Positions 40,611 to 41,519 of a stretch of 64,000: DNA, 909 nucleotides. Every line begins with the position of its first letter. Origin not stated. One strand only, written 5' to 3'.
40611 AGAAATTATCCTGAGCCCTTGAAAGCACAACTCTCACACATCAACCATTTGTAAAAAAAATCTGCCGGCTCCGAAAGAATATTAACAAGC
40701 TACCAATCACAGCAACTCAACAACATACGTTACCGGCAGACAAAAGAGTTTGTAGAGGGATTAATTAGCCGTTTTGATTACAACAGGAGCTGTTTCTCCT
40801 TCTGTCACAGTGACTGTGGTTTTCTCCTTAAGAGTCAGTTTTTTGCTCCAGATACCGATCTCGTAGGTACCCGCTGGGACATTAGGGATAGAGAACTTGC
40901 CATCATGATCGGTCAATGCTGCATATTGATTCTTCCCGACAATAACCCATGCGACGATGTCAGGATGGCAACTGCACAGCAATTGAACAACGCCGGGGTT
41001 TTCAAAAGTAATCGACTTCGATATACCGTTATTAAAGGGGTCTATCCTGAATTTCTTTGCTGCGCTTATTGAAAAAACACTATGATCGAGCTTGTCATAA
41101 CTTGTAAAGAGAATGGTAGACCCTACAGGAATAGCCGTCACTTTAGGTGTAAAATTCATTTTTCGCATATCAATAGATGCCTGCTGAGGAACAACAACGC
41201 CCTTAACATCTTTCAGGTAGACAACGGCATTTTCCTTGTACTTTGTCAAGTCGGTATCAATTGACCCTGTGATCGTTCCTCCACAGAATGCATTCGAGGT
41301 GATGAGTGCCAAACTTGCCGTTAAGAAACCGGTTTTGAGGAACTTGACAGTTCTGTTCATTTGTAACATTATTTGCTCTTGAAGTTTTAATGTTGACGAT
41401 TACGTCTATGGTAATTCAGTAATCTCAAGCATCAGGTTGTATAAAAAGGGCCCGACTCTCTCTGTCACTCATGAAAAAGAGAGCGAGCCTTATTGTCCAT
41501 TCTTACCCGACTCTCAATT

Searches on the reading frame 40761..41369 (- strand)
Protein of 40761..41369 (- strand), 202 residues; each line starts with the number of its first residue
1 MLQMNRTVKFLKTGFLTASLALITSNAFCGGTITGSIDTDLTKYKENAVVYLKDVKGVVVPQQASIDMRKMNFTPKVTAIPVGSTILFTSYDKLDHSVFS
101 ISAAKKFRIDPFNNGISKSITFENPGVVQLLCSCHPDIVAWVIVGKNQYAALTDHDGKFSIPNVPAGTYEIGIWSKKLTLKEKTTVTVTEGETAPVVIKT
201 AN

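Call 3: search_protein_families(library=pfam, proteins=[window:40761-41369:-], max_evalue=0.1)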
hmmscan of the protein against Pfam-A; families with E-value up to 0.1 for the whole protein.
window:40761-41369:- (202 aa): 8 families
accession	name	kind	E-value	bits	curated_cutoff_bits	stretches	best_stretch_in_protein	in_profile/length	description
PF14686.12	fn3_3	-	9.1e-11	41.8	24.4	1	147-194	25-73/75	Polysaccharide lyase family 4, domain II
PF13620.12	CarboxypepD_reg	-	2.7e-08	34.5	32.3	1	147-198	28-79/82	Carboxypeptidase regulatory-like domain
PF09430.16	EMC7_beta-sandw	-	1.2e-05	25.9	26.6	1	142-193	12-64/122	ER membrane protein complex subunit 7, beta-sandwich domain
PF13715.12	CarbopepD_reg_2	-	4.5e-05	23.8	32.2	1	139-198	16-74/88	CarboxypepD_reg-like domain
PF00127.26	Copper-bind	-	0.0029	18.4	21.2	1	64-142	5-96/99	Copper binding proteins, plastocyanin/azurin family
PF17802.7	SpaA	-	0.04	14.5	23.1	0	149-171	34-56/91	Prealbumin-like fold domain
PF07495.19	Y_Y_Y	-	0.085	13.2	26.6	0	141-179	12-50/65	Y_Y_Y domain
PF13473.12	Cupredoxin_1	-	0.089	13.3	27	0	62-144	21-104/104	Cupredoxin-like domain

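Call 4: search_protein_families(library=ncbifam, proteins=[window:40761-41369:-], max_evalue=0.1)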
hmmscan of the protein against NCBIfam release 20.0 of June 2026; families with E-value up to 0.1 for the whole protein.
window:40761-41369:- (202 aa): 3 families
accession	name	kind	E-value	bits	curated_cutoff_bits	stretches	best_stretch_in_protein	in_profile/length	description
NF052345.1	S_layer_anammox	exception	0.00019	18.9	1400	1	140-197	1331-1388/1596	Kustd1514 family S-layer glycoprotein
TIGR02657.1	amicyanin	equivalog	0.00058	20.2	110.2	1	67-144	2-82/83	amicyanin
TIGR02375.1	pseudoazurin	equivalog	0.00071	19.3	109.85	1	70-148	9-90/116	pseudoazurin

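Call 56: find_homologous_proteins(query=window:40761-41369:-, max_evalue=0.001)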
Query window:40761-41369:- (202 aa): 96 proteins with E <= 0.001 among 284 candidates.
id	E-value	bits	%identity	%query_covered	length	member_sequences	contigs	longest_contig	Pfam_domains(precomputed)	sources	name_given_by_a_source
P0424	3.8e-128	443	100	100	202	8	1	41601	PF14686.13,PF13620.13,PF09430.17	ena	-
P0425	4.1e-100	351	77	99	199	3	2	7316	PF00127.27,PF14686.13,PF13620.13,PF09430.17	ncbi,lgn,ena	ncbi:MAG: plastocyanin/azurin family copper-binding protein [Chlorobiaceae bacterium]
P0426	4.8e-82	292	64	99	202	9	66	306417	PF14686.13,PF13620.13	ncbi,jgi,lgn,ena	jgi:plastocyanin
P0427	1.8e-74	268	64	91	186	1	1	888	PF14686.13,PF13620.13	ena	-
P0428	4.2e-73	263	62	96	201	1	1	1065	PF14686.13,PF13620.13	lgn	-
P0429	8.7e-71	256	61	96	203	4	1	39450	PF14686.13,PF13620.13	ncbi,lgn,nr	ncbi:MAG: carboxypeptidase regulatory-like domain-containing protein [Chlorobiales bacterium]|nr:car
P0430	6.7e-69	249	61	97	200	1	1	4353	PF14686.13,PF13620.13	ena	-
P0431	1.1e-68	249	60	97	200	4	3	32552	PF14686.13,PF13620.13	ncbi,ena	-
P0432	3.1e-68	247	59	97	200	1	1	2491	PF14686.13,PF13620.13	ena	-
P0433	3.7e-68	247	57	100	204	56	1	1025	PF14686.13,PF13620.13,PF09430.17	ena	-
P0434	3.8e-68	247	59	98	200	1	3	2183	PF14686.13,PF13620.13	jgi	jgi:plastocyanin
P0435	3.9e-68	247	59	98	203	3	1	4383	PF00127.27,PF14686.13,PF13620.13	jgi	jgi:plastocyanin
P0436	4.6e-68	247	55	99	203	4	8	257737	PF14686.13,PF13620.13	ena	-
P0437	5.4e-68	246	60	97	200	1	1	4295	PF14686.13,PF13620.13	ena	-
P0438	1.1e-67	245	60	97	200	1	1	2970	PF14686.13,PF13620.13,PF09430.17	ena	-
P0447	9.2e-67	242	57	96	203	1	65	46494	PF13715.13,PF00127.27,PF14686.13,PF13620.13,PF09430.17,PF22904.4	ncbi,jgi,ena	-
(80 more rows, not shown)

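Call 58: find_encoding_contigs(protein=P0426, flank=5000, max_places=2)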
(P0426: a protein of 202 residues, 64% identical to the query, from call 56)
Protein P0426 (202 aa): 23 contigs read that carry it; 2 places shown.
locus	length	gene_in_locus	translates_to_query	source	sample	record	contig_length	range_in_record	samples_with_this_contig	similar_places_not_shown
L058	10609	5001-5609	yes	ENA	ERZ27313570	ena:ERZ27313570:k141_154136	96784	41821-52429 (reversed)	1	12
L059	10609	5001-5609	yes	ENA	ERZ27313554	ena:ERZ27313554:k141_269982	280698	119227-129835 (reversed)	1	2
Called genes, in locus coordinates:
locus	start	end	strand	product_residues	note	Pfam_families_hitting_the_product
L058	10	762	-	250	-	PF00072:Response_reg, PF00486:Trans_reg_C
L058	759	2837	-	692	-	PF07696:7TMR-DISMED2, PF07695:7TMR-DISM_7TM, PF00512:HisKA, PF02518:HATPase_c, PF14501:HATPase_c_5 (weak)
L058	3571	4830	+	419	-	-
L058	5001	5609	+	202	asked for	PF14686:fn3_3, PF13620:CarboxypepD_reg (weak)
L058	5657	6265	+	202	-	PF13620:CarboxypepD_reg (weak), PF14686:fn3_3 (weak)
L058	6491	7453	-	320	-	PF08331:QueG_DUF1730, PF13484:Fer4_16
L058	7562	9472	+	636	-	PF00890:FAD_binding_2 (weak), PF01266:DAO (weak), PF07992:Pyr_redox_2 (weak), PF12831:FAD_oxidored, PF13450:NAD_binding_8, PF01593:Amino_oxidase, PF00355:Rieske, PF01593:Amino_oxidase, +3 more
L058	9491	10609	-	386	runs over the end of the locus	PF00144:Beta-lactamase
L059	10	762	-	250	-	PF00072:Response_reg, PF00486:Trans_reg_C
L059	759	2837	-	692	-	PF07696:7TMR-DISMED2, PF07695:7TMR-DISM_7TM, PF00512:HisKA, PF02518:HATPase_c, PF14501:HATPase_c_5 (weak)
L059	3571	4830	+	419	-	-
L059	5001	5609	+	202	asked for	PF14686:fn3_3, PF13620:CarboxypepD_reg (weak)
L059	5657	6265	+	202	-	PF13620:CarboxypepD_reg (weak), PF14686:fn3_3 (weak)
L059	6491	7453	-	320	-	PF08331:QueG_DUF1730, PF13484:Fer4_16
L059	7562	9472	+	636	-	PF00890:FAD_binding_2 (weak), PF01266:DAO (weak), PF07992:Pyr_redox_2 (weak), PF12831:FAD_oxidored, PF13450:NAD_binding_8, PF01593:Amino_oxidase, PF00355:Rieske, PF01593:Amino_oxidase, +3 more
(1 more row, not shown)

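Call 59: find_encoding_contigs(protein=P0447, flank=5000, max_places=2)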
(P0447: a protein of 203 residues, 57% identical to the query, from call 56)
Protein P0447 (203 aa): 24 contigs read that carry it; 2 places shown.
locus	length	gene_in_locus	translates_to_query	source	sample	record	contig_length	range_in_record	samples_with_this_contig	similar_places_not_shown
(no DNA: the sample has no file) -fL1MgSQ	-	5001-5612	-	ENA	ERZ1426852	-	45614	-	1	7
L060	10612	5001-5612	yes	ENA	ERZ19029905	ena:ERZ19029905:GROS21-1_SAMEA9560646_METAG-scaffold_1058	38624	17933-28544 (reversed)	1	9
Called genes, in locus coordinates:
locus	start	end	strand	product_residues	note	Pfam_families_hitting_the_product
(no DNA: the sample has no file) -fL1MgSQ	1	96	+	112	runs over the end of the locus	PF13183:Fer4_8 (faint), PF14697:Fer4_21 (weak), PF25160:LdpA_Fe-S-bd (faint), PF12797:Fer4_2 (faint), PF00037:Fer4 (weak), PF14697:Fer4_21, PF12838:Fer4_7, PF13187:Fer4_9 (weak), +3 more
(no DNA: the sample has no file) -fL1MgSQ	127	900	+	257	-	PF00033:Cytochrome_B, PF14358:DUF4405, PF13631:Cytochrom_B_N_2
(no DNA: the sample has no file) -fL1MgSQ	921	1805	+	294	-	PF00032:Cytochrom_B_C (weak)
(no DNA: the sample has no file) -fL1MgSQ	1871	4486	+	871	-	PF02433:FixO (faint), PF14537:Cytochrom_c3_2 (faint), PF14522:Cytochrome_C7 (faint), PF00034:Cytochrom_C, PF13442:Cytochrome_CBB3, PF00034:Cytochrom_C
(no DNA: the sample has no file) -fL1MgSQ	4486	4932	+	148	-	PF13442:Cytochrome_CBB3, PF00034:Cytochrom_C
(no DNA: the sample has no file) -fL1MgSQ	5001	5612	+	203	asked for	PF00127:Copper-bind (weak), PF14686:fn3_3, PF09430:EMC7_beta-sandw (weak), PF13620:CarboxypepD_reg, PF13715:CarbopepD_reg_2, PF22904:NOMO1-like_2nd (faint)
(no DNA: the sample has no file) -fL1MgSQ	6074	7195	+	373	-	PF12094:DUF3570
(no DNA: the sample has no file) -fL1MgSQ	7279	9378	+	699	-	-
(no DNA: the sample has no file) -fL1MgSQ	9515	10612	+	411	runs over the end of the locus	PF12094:DUF3570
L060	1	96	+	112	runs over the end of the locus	PF13183:Fer4_8 (faint), PF14697:Fer4_21 (weak), PF25160:LdpA_Fe-S-bd (faint), PF12797:Fer4_2 (faint), PF00037:Fer4 (weak), PF14697:Fer4_21, PF12838:Fer4_7, PF13187:Fer4_9 (weak), +3 more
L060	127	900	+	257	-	PF00033:Cytochrome_B, PF14358:DUF4405, PF13631:Cytochrom_B_N_2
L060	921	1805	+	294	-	PF00032:Cytochrom_B_C (weak)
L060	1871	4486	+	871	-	PF02433:FixO (faint), PF14537:Cytochrom_c3_2 (faint), PF14522:Cytochrome_C7 (faint), PF00034:Cytochrom_C, PF13442:Cytochrome_CBB3, PF00034:Cytochrom_C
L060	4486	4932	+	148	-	PF13442:Cytochrome_CBB3, PF00034:Cytochrom_C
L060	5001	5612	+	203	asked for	PF00127:Copper-bind (weak), PF14686:fn3_3, PF09430:EMC7_beta-sandw (weak), PF13620:CarboxypepD_reg, PF13715:CarbopepD_reg_2, PF22904:NOMO1-like_2nd (faint)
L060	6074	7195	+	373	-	PF12094:DUF3570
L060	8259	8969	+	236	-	PF13205:Big_5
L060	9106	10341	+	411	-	PF12094:DUF3570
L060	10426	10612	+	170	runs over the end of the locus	PF00578:AhpC-TSA, PF08534:Redoxin, PF00085:Thioredoxin, PF13098:Thioredoxin_2, PF13905:Thioredoxin_8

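Call 60: find_encoding_contigs(protein=P0436, flank=5000, max_places=2)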
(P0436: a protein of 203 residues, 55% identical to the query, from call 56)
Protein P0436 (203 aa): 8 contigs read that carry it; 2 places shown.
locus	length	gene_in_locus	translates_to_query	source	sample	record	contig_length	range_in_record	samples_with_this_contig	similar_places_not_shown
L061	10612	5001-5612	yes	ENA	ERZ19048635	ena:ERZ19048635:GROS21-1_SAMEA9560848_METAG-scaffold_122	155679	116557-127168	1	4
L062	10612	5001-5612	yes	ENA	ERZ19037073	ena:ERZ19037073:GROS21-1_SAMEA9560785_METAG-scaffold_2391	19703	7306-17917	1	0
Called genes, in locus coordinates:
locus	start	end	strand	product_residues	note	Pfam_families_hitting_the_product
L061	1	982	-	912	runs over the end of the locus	PF00989:PAS, PF08448:PAS_4, PF13426:PAS_9, PF08447:PAS_3, PF08448:PAS_4, PF00989:PAS, PF13426:PAS_9, PF08447:PAS_3, +6 more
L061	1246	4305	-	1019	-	PF02384:N6_Mtase (faint), PF20473:MmeI_Mtase (weak), PF07669:Eco57I (weak), PF18135:Type_ISP_C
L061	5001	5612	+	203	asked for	PF13620:CarboxypepD_reg (weak), PF14686:fn3_3 (weak)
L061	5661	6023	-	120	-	-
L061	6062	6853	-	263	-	PF13557:Phenol_MetA_deg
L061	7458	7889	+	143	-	PF13424:TPR_12 (faint), PF13432:TPR_16 (faint), PF14559:TPR_19 (faint), PF13431:TPR_17 (faint), PF00515:TPR_1 (weak), PF07719:TPR_2 (weak), PF13174:TPR_6 (faint), PF13414:TPR_11, +3 more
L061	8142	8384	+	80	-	-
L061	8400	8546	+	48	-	-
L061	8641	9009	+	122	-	PF13592:HTH_33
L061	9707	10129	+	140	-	PF08681:TacA1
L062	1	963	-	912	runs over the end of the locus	PF00989:PAS, PF08448:PAS_4, PF13426:PAS_9, PF08447:PAS_3, PF08448:PAS_4, PF00989:PAS, PF13426:PAS_9, PF08447:PAS_3, +6 more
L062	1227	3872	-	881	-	-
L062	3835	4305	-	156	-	-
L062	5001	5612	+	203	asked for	PF13620:CarboxypepD_reg (weak), PF14686:fn3_3 (weak)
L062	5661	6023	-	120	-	-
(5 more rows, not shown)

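Call 72: search_protein_families(library=ncbifam, proteins=[L060:6074-7195:+], max_evalue=0.01)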
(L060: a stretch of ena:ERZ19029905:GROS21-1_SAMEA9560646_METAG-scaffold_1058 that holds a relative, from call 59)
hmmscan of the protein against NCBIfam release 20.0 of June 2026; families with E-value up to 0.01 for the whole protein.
L060:6074-7195:+ (373 aa): 0 families

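Call 83: predict_structure(alignment_id=A3)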
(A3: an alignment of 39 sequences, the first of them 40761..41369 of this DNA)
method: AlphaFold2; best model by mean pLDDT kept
length: 202 residues; sequences in the alignment: 39
mean_pLDDT: 89.2   pTM: 0.81
mean pLDDT of the five models: 89.2, 89.0, 89.0, 88.6, 88.2
residues with pLDDT >= 90: 159; 70-90: 15; 50-70: 12; < 50: 16
segments of 3 or more residues with pLDDT < 50: 1-5, 9-16
pLDDT, mean of each block of 10 residues (from residue 1): 44 49 59 98 96 95 96 97 98 91 96 90 98 93 98 98 97 97 97 98 93
secondary structure, 60 per line:
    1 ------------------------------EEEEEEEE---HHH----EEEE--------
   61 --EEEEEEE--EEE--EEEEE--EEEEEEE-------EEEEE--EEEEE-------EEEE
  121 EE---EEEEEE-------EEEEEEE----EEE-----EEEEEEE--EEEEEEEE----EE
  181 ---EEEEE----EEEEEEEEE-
elements in order: E31-38 E49-52 E63-69 E72-74 E77-81 E84-90 E98-102 E105-109 E117-122 E126-131 E139-145 E150-152 E158-164 E167-174 E184-188 E193-201

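Call 85: fold_search(model_id=the predicted structure, library=pdb)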
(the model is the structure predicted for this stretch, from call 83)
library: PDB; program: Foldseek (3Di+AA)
matches with E <= 10: 1236; with E <= 0.001: 176
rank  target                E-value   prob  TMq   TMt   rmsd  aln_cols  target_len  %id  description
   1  6hbe_A                8.3e-08  1.00  0.38  0.19   5.8       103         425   27  Cu-containing nitrite reductase (NirK) from Thermus scotoductus SA-01 (released 2019-01-23)
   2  5fc9_A                1.1e-07  1.00  0.37  0.76   3.2        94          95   31  Novel Purple Cupredoxin from Nitrosopumilus maritimus (released 2016-05-11)
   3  2ux6                  9.3e-07  1.00  0.37  0.60   2.8        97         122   27  Pseudoazurin with engineered amicyanin ligand loop, oxidized form, pH 7.5 (released 2007-08-21)
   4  8k9p                  9.9e-07  1.00  0.38  0.60   2.7       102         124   22  Neutron X-ray joint structure of pseudoazurin from Alcaligenes faecalis (released 2024-02-14)
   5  6hbe_C                1.0e-06  1.00  0.38  0.18   4.9       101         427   27  Cu-containing nitrite reductase (NirK) from Thermus scotoductus SA-01 (released 2019-01-23)
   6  5x31_A                1.5e-06  1.00  0.38  0.60   2.7       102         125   24  Pseudoazurin from Alcaligenes faecalis (space group P65) (released 2017-04-12)
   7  2idq                  1.7e-06  1.00  0.38  0.70   8.1       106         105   17  Structure of M98A mutant of amicyanin, Cu(II) (released 2007-03-13)
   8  1id2_A                1.7e-06  1.00  0.38  0.70   8.1       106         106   21  CRYSTAL STRUCTURE OF AMICYANIN FROM PARACOCCUS VERSUTUS (THIOBACILLUS VERSUTUS) (released 2001-04-11)
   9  4bwu_A                1.8e-06  1.00  0.35  0.56   2.3        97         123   22  Three-dimensional structure of the K109A mutant of Paracoccus pantotrophus pseudoazurin at pH 5.5 (released 2014-07-16)
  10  1sf3                  2.2e-06  1.00  0.37  0.68  10.1       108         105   18  Structure of the reduced form of the P94A mutant of amicyanin (released 2004-07-27)
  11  1sfd_A                2.7e-06  1.00  0.37  0.70  10.0       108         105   18  oxidized form of amicyanin mutant P94F (released 2004-07-27)
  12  3ply_A                2.9e-06  1.00  0.38  0.70  10.0       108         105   17  Structure of Oxidized P96G Mutant of Amicyanin (released 2011-02-09)
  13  2gb2                  3.0e-06  1.00  0.37  0.70   7.9       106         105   17  The P52G mutant of amicyanin in the Cu(II) state. (released 2006-08-01)
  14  3tu6                  3.2e-06  1.00  0.33  0.51   4.9        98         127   20  The Structure of a Pseudoazurin From Sinorhizobium meliltoi (released 2012-05-30)
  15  4p5r                  3.8e-06  1.00  0.37  0.68   8.1       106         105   17  Structure of oxidized W45Y mutant of amicyanin (released 2014-04-23)
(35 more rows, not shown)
